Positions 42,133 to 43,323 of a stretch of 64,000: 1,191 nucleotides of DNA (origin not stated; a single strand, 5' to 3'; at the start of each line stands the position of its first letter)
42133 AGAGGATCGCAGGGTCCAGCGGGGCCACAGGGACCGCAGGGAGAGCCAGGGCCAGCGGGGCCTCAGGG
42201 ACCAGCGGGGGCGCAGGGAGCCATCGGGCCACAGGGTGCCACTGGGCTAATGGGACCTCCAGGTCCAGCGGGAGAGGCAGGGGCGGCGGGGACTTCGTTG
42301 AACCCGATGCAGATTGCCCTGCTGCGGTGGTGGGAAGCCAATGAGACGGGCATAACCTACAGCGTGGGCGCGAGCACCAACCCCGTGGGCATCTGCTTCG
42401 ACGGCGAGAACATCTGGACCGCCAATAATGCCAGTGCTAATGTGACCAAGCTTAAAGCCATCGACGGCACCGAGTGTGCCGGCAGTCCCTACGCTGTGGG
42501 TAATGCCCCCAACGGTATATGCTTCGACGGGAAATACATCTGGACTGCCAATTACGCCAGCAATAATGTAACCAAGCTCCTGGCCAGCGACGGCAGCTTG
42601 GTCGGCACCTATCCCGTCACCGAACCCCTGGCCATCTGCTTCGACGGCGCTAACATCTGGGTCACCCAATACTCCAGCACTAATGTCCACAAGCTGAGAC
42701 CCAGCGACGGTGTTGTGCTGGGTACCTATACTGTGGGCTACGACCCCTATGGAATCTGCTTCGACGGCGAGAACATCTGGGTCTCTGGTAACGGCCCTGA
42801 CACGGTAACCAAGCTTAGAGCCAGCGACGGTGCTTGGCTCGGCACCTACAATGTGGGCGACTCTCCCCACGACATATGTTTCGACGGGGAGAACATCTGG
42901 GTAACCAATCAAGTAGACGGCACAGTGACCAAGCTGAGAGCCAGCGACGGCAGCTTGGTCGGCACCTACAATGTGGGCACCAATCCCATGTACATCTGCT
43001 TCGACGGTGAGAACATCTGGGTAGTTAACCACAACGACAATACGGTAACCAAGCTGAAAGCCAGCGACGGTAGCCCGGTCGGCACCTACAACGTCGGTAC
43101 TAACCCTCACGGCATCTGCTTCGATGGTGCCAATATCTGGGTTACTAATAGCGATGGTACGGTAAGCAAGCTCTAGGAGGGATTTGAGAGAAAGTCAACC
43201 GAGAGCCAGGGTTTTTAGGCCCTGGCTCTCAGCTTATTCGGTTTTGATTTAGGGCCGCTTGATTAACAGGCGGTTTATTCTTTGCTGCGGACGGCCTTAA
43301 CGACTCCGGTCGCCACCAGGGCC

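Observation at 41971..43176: Fourth member of the family: same lipoprotein signal and stalk length, but a seven-blade propeller head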

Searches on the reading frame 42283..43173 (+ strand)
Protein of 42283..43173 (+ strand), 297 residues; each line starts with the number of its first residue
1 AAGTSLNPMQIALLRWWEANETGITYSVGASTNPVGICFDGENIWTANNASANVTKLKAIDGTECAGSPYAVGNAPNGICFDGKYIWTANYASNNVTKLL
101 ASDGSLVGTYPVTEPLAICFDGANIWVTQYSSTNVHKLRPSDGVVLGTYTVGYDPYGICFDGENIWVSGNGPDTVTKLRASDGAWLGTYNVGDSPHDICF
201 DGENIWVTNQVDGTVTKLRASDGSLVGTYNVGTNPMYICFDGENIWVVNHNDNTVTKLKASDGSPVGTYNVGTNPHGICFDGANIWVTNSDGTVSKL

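Call 6: search_solved_structures(query=window:42298-43173:+, max_evalue=1, show_alignments=2)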
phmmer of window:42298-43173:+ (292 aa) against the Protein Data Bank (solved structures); distinct sequences matched with E-value up to 1: 18.
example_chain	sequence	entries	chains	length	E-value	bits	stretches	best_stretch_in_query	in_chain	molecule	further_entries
1l0q_A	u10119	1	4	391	1.4e-14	57.7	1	80-286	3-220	Surface layer protein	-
2z2n_A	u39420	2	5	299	4e-07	33.2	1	80-163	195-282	virginiamycin B lyase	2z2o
2z2p_A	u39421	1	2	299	6.4e-06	29.2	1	80-163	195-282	Virginiamycin B lyase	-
5c2v_B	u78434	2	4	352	0.0017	21.2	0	67-94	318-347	HYDRAZINE SYNTHASE BETA SUBUNIT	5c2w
8ptf_A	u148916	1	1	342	0.004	20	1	185-287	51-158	YncE family protein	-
8ptd_A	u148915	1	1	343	0.004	20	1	185-287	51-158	YncE family protein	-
3scy_A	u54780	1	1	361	0.028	17.3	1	62-226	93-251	Hypothetical bacterial 6-phosphogluconolactonase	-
9hh5_B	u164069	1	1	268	0.53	13.1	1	37-140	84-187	Nsp15 - Uridylate-specific endoribonuclease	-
5hl6_A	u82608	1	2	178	0.9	12.3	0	76-117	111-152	Putative GAF sensor protein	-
9hh6_B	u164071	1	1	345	0.93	12.3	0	38-140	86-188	ORF1ab polyprotein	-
9hh5_A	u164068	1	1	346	0.94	12.3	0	38-140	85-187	Replicase polyprotein 1ab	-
9m48_A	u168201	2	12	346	0.94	12.3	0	38-140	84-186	Uridylate-specific endoribonuclease nsp15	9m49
9hh6_A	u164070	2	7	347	0.94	12.3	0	38-140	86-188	ORF1ab polyprotein | Uridylate-specific endoribonuclease nsp15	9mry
9mru_A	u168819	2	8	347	0.94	12.3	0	38-140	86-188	Uridylate-specific endoribonuclease nsp15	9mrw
5s6x_A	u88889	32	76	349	0.95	12.2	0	38-140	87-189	Uridylate-specific endoribonuclease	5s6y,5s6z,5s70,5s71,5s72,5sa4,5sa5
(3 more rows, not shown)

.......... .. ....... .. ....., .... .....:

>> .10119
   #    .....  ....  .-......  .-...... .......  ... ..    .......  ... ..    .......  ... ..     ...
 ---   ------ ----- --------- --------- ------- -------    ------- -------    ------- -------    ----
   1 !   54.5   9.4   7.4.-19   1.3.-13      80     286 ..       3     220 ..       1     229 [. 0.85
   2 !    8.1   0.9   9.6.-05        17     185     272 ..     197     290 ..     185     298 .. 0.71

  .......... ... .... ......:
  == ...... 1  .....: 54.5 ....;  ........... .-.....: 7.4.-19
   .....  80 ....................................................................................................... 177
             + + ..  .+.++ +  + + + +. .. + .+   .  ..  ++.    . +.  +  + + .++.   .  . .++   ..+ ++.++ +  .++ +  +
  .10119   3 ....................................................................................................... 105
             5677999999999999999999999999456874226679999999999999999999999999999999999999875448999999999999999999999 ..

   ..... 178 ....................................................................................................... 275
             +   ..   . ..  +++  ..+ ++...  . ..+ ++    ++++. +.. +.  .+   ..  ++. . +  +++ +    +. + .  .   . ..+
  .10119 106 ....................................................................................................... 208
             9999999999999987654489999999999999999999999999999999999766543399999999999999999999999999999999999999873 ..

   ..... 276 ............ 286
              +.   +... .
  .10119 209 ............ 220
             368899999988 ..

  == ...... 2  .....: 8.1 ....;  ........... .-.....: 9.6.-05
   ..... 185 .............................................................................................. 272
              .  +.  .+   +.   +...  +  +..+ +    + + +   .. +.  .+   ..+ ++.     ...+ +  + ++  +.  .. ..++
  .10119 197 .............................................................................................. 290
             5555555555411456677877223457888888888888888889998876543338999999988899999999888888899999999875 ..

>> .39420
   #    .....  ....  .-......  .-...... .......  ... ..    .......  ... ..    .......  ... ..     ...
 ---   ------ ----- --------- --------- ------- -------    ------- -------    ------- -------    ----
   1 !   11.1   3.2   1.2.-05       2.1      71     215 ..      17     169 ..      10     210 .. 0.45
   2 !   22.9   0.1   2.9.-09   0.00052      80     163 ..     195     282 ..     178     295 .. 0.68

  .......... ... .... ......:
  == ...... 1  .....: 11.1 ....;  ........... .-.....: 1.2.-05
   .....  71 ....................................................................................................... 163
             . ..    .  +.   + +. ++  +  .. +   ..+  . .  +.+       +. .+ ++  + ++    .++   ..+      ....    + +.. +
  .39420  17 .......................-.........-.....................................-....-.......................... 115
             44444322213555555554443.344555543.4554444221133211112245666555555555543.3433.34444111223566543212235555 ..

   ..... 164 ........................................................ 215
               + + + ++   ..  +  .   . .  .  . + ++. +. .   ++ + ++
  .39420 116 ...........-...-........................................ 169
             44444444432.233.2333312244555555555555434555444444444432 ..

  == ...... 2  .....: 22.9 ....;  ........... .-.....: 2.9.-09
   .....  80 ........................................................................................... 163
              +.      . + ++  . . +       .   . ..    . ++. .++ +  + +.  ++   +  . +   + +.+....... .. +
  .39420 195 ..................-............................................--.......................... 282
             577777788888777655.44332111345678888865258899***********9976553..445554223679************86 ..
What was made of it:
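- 42352..43173 (+): Seven-blade beta-propeller head (residues 128-401). The N-terminal strand ITYS (128-131) is read, from strand order, as the fourth strand of the last blade ('velcro' closure). Sequence repeats lie at about 42364-42489, 42490-42606, 42607-42726, 42727-42846, 42847-42966, 42967-43086 and 43087-43173. PDB sequence search: 1l0q 1.4e-14 (call 6).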

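Call 7: find_homologous_proteins(query=window:42298-43173:+, max_evalue=0.00001)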
Query window:42298-43173:+ (292 aa): 1337 proteins with E <= 0.00001 among 7197 candidates; the best 120 are listed.
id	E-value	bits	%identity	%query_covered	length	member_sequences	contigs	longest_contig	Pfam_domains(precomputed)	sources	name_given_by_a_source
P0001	7.2e-146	504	54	99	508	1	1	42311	PF01436.28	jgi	-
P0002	1.2e-128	447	48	96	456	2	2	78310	-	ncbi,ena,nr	ncbi:MAG: hypothetical protein MI923_22840 [Phycisphaerales bacterium]|nr:hypothetical protein [Phyc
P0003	9.5e-125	434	53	100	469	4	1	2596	PF13360.14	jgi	jgi:YVTN family beta-propeller protein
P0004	8.6e-121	421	50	90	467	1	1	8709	PF01436.28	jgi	jgi:hypothetical protein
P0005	9.5e-121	421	47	100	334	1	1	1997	-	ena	-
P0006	5.2e-120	419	51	99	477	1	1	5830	PF13360.14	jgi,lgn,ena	-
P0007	9.2e-119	415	58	90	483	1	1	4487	PF01436.28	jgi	jgi:hypothetical protein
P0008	1.8e-114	401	51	89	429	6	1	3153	-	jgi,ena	jgi:hypothetical protein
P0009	1.2e-110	388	45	98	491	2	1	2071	PF10282.16,PF13360.14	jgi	-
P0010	1.4e-110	388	43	78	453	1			PF01436.28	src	-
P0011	1.8e-110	388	47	98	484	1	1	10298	PF10282.16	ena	-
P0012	1.6e-109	384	55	90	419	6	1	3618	-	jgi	-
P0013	1.9e-108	381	54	87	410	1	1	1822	-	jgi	-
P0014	3.8e-107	377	48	98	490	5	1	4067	PF21783.3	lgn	-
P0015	5.9e-106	373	46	100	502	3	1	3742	PF10282.16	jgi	jgi:YVTN family beta-propeller protein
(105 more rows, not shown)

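Call 23: predict_structure(alignment_id=A1)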
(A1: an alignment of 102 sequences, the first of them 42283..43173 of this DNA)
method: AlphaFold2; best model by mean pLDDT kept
length: 297 residues; sequences in the alignment: 102
mean_pLDDT: 94.2   pTM: 0.90
mean pLDDT of the five models: 94.2, 94.0, 94.0, 93.9, 93.7
residues with pLDDT >= 90: 267; 70-90: 10; 50-70: 13; < 50: 7
segments of 3 or more residues with pLDDT < 50: 1-5
pLDDT, mean of each block of 10 residues (from residue 1): 47 58 85 93 98 97 95 98 99 99 98 98 98 98 98 98 97 95 98 98 99 98 98 98 98 98 98 98 97 96
secondary structure, 60 per line:
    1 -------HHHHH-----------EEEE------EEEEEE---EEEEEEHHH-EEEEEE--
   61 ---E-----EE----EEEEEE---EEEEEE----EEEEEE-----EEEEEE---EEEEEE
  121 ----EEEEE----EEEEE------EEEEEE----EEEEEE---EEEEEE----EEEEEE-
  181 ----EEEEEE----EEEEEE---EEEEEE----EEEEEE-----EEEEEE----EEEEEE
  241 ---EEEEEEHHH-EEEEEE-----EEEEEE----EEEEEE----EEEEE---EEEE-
elements in order: H8-12 E24-27 E34-39 E43-48 E53-58 E76-81 E85-90 E95-100 E106-111 E115-120 E125-129 E134-138 E145-150 E155-160 E164-169 E174-179 E185-190 E195-200 E204-209 E214-219 E225-230 E235-240 E244-249 E254-259 E265-270 E275-280 E285-289 E293-296
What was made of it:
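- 42298..42351 (+): Neck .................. (residues 110-127): a conserved linker that precedes the propeller in collagen-stalked, CBM-bearing and phage tail-fibre relatives. AlphaFold2 gives a short helix here at low confidence (call 23).
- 42352..43173 (+): AlphaFold2 pLDDT 94.2, 28 strands (call 23).
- On YVTN/NHL-type seven-blade beta-propellers: 28 strands, pLDDT 94.2 (call 23).
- Checked: AlphaFold2 gives 28 strands, i.e. 7 four-stranded blades, with mean pLDDT 94.2 and pTM 0.90 (call 23).
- The AlphaFold2 neck is of low confidence (call 23).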

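Call 25: fold_search(model_id=the predicted structure, library=pdb)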
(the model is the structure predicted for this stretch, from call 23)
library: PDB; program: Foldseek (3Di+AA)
matches with E <= 10: 1940; with E <= 0.001: 1653
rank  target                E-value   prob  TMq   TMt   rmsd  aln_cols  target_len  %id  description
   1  1l0q_A                2.5e-18  1.00  0.80  0.61   4.2       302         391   22  Tandem YVTN beta-propeller and PKD domains from an archaeal surface layer protein (released 2002-11-06)
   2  2z2o_C                1.2e-15  1.00  0.81  0.81   2.1       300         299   17  Crystal Structure of apo virginiamycin B lyase from Staphylococcus aureus (released 2007-06-19)
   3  2z2n                  1.7e-15  1.00  0.79  0.80   2.4       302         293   18  Crystal Structure of selenomethionine substituted virginiamycin B lyase from Staphylococcus aureus (released 2007-06-19)
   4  2z2o_A                2.2e-15  1.00  0.79  0.79   2.6       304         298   17  Crystal Structure of apo virginiamycin B lyase from Staphylococcus aureus (released 2007-06-19)
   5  7big_A                3.6e-15  1.00  0.82  0.85   1.9       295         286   22  Crystal structure of v13WRAP-T, a 7-bladed designer protein (released 2021-09-22)
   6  2z2o_D                4.4e-15  1.00  0.81  0.81   2.1       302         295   18  Crystal Structure of apo virginiamycin B lyase from Staphylococcus aureus (released 2007-06-19)
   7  2qc5                  7.9e-15  1.00  0.79  0.79   2.7       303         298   17  Streptogramin B lyase structure (released 2008-10-14)
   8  6g6n_B                2.3e-14  1.00  0.71  0.67   4.2       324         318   11  Crystal structure of the computationally designed Tako8 protein in C2 (released 2018-11-28)
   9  3vgz_A                2.9e-14  1.00  0.81  0.76   3.2       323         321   14  Crystal structure of E. coli YncE (released 2011-11-16)
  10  5mzh_A                3.1e-14  1.00  0.71  0.53   4.7       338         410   12  Crystal structure of ODA16 from Chlamydomonas reinhardtii (released 2017-03-22)
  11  7seu_D                3.2e-14  1.00  0.82  0.78   2.7       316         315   14  Crystal structure of E coli contaminant protein YncE co-purified with a plant protein (released 2022-04-20)
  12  6g6m                  3.6e-14  1.00  0.68  0.64   4.0       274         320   14  Crystal structure of the computationally designed Tako8 protein in P42212 (released 2018-11-28)
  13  6y7n_A                3.6e-14  1.00  0.70  0.66   4.4       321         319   12  The crystal structure of the eight-bladed symmetrical designer protein Tako8 in the presence of tellurotungstic Anders (released 2020-12-16)
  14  5yzv_C                4.6e-14  1.00  0.83  0.85   2.2       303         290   14  Biophysical and structural characterization of the thermostable WD40 domain of a prokaryotic protein, Thermomonospora  (released 2018-10-03)
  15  6qtw_A                5.5e-14  1.00  0.77  0.76   3.4       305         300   12  Crystal structure of an Arabidopsis WD40 domain in complex with a blue light photoreceptor (released 2019-07-10)
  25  3vgz_C                1.1e-13  1.00  0.81  0.74   3.2       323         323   13  Crystal structure of E. coli YncE (released 2011-11-16)
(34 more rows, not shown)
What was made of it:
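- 42352..43173 (+): Foldseek PDB: 1l0q E 2.5e-18, Vgb 2z2o TM 0.81, YncE 3vgz (call 25).
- On YVTN/NHL-type seven-blade beta-propellers: 1l0q E 2.5e-18, TMq 0.80 (call 25).
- Closest known: YVTN beta-propeller of the Methanosarcina mazei surface-layer protein. Same: It is a seven-blade, ~40-residue repeat from a cell-surface protein (calls 6, 25).
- Closest known: Vgb streptogramin B lyase. Same: It shares the blade motif, for example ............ (calls 6, 25).
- The best solved matches are a cell-surface YVTN propeller (1l0q), Vgb and YncE (calls 6, 25). The closest solved relative is from an archaeal surface-layer protein (1l0q, calls 6, 25).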

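Call 29: search_protein_families(library=pfam, proteins=[P0003], max_evalue=0.001)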
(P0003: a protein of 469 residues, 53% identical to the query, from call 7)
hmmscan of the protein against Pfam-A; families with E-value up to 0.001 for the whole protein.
P0003 (469 aa): 2 families
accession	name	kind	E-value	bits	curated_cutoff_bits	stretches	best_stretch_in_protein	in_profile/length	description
PF13360.13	PQQ_2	-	2.2e-05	24.7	27.6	0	266-407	5-150/233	Outer membrane protein assembly factor BamB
PF05096.18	Glu_cyclase_2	-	0.00062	19.7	22.3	0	251-361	90-205/249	Glutamine cyclotransferase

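Call 43: fold_search(model_id=the predicted structure, library=viral)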
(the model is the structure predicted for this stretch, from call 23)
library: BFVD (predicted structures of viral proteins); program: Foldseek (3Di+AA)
matches with E <= 10: 1208; with E <= 0.001: 364
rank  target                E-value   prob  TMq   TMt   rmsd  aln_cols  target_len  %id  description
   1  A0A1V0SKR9            2.0e-22  1.00  0.86  0.19   2.3       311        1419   30  Collagen triple helix repeat motif-containing protein [Klosneuvirus KNV1]
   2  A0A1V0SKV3            1.7e-20  1.00  0.85  0.72   3.8       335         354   26  Collagen triple helix repeat motif-containing protein [Klosneuvirus KNV1]
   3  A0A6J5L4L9            2.8e-18  1.00  0.85  0.32   2.2       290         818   21  Uncharacterized protein [uncultured Caudovirales phage]
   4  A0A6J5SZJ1            4.2e-18  1.00  0.78  0.71   4.0       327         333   27  COG3391 Uncharacterized conserved protein [uncultured Caudovirales phage]
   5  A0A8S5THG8            2.1e-15  1.00  0.73  0.31  14.1       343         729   21  NHL protein [Myoviridae sp. ctIty1]
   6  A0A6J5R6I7            1.3e-14  1.00  0.75  0.28   3.9       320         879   17  Lactonase, 7-bladed beta propeller [uncultured Caudovirales phage]
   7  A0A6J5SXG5            1.4e-13  1.00  0.77  0.77   3.7       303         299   12  DUF6242 domain-containing protein [uncultured Caudovirales phage]
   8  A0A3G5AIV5            2.7e-13  1.00  0.65  0.30  14.6       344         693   15  TNF receptor-associated factor 6-like isoform X4 [Sylvanvirus sp.]
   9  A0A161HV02            2.0e-12  1.00  0.66  0.42   4.7       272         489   14  Putative BTB/POZ domain-containing protein [Powai lake megavirus]
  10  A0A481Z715            2.1e-12  1.00  0.54  0.35   6.9       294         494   14  Uncharacterized protein [Pithovirus LCPAC104]
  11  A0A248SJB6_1          1.3e-11  1.00  0.70  0.21   4.1       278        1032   18  (no name in the UniProt tables at hand)
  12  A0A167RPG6            1.6e-11  1.00  0.68  0.44   3.8       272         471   11  Putative BTB/POZ domain-containing protein [Powai lake megavirus]
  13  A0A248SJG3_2          1.7e-11  1.00  0.71  0.25   2.2       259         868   20  (no name in the UniProt tables at hand)
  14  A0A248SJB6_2          2.7e-11  1.00  0.74  0.22  10.2       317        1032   19  (no name in the UniProt tables at hand)
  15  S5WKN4                3.5e-11  1.00  0.67  0.24   8.7       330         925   13  Uncharacterized protein [Pseudomonas phage PaBG]
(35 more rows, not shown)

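Call 44: find_related_loci(query=A1, collection=viral_contigs, flank=8000)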
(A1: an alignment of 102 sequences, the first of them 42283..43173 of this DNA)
Query A1 (297 aa) in viral_contigs; peptide patterns used: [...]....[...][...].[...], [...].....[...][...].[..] (x = any residue, [..] = any of these).
156 stretches matched a pattern; 46 encode a relative of the query (tblastn E <= 1e-3); 41 distinct loci.
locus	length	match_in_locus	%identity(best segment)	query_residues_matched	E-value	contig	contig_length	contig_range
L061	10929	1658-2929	51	25-297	3e-81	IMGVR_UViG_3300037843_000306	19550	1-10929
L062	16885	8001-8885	46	6-297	2e-76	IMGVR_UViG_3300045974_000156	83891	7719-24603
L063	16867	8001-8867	41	9-297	3e-61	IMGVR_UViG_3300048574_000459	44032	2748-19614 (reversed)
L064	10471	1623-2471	43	24-297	7e-58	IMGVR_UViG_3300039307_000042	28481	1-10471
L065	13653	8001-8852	42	10-297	2e-57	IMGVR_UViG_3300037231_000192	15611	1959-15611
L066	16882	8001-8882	40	32-297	2e-53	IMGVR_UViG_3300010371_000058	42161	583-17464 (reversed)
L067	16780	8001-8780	45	6-297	2e-49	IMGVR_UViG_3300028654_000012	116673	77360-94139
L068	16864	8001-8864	45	25-297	5e-46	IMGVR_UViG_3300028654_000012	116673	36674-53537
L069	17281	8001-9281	40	24-297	1e-45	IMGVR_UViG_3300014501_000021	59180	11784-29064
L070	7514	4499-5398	38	25-297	7e-45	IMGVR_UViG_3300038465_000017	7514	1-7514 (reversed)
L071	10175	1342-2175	40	22-297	1e-44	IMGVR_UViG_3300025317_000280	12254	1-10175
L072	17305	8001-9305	36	25-297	9e-42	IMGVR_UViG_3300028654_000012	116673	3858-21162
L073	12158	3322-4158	38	28-297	1e-41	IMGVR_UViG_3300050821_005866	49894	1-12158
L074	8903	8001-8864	31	7-297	3e-36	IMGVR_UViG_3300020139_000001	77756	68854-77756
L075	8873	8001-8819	31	10-297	5e-36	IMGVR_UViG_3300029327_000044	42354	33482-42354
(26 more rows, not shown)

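Call 47: search_protein_families(library=phrogs, proteins=[L062:21-1103:+, L062:4727-5737:+, L062:5791-6819:+, L062:6831-7844:+, L062:7863-8885:+, L065:534-2129:+, L065:2557-4587:+, L065:4625-5836:+, L065:7188-7838:+, L065:7845-8885:+], max_evalue=0.00001)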
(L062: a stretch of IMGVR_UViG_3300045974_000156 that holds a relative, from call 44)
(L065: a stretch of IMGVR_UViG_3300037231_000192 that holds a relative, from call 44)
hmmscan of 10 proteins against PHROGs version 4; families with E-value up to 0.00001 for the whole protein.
L062:21-1103:+ (361 aa): 0 families

L062:4727-5737:+ (337 aa): 0 families

L062:5791-6819:+ (343 aa): 1 family
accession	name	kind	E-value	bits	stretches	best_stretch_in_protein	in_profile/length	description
phrog_4184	-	unknown function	1e-06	29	0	157-207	154-200/406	-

L062:6831-7844:+ (338 aa): 0 families

L062:7863-8885:+ (341 aa): 0 families

L065:534-2129:+ (532 aa): 6 families
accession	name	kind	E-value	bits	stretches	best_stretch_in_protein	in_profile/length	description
phrog_9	-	head and packaging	8.9e-134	449.2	1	3-522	180-670/812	terminase large subunit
phrog_2699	-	head and packaging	1.3e-60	205.9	1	211-521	3-299/315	terminase large subunit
phrog_4914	-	head and packaging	1.6e-18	68.1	1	5-158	53-212/213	terminase large subunit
phrog_7331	-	head and packaging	1.5e-16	61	1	423-520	3-97/113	terminase large subunit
phrog_37124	-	unknown function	1e-09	39.3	1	333-450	2-132/143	-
phrog_10517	-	head and packaging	1.5e-06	28.9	1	3-110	78-183/207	terminase large subunit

L065:2557-4587:+ (677 aa): 5 families
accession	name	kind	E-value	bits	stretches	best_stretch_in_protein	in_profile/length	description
phrog_80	-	head and packaging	1.1e-41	144.8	1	320-655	182-501/607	head maturation protease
phrog_3244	-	head and packaging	2.4e-22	81.1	1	369-516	31-196/326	head maturation protease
phrog_617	-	head and packaging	1.4e-20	74.8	1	383-561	39-223/626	major head protein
phrog_3270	-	head and packaging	6.8e-13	49.1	1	370-521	4-137/603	head maturation protease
phrog_2263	-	head and packaging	6.3e-10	39.6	1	395-653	58-280/551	major head protein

L065:4625-5836:+ (404 aa): 3 families
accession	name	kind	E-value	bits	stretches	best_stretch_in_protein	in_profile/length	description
phrog_10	-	head and packaging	2e-56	193.4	1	2-403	267-638/752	major head protein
phrog_2263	-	head and packaging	2.9e-09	37.4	1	21-376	192-522/551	major head protein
phrog_617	-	head and packaging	7.2e-08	32.7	1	164-398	397-621/626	major head protein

L065:7188-7838:+ (217 aa): 0 families

L065:7845-8885:+ (347 aa): 0 families
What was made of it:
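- L065 carries terminase and major head protein genes (call 47).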

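Call 62: search_protein_representatives(protein=window:42283-43173:+)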
Query: 297 residues. Proteins with E-value up to 0.001 (for the whole library): 23531; up to 1e-10: 9485; up to 1e-30: 1927. The best 150 are listed.
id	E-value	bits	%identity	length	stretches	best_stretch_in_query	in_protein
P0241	8.8e-191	649.8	46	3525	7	43-260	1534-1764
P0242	3.0e-177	605.3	51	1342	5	101-292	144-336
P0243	3.4e-175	598.6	46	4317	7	78-289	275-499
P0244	1.7e-161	553.6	46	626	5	116-297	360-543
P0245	5.3e-150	515.8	35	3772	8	64-297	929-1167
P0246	1.7e-147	507.6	56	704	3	93-290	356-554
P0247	2.6e-136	470.8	43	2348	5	85-281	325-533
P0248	2.7e-130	451.0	42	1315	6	60-278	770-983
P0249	4.8e-130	450.2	42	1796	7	82-289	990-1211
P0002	5.2e-129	446.8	53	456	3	69-289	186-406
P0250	7.9e-125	433.1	56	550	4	144-291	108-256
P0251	7.6e-122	423.3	49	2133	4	85-283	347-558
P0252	1.2e-114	399.6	50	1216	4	123-276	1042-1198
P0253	5.3e-114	397.5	42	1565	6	59-284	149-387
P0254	4.4e-112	391.2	50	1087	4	82-289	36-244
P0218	1.1e-80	288.1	47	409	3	117-295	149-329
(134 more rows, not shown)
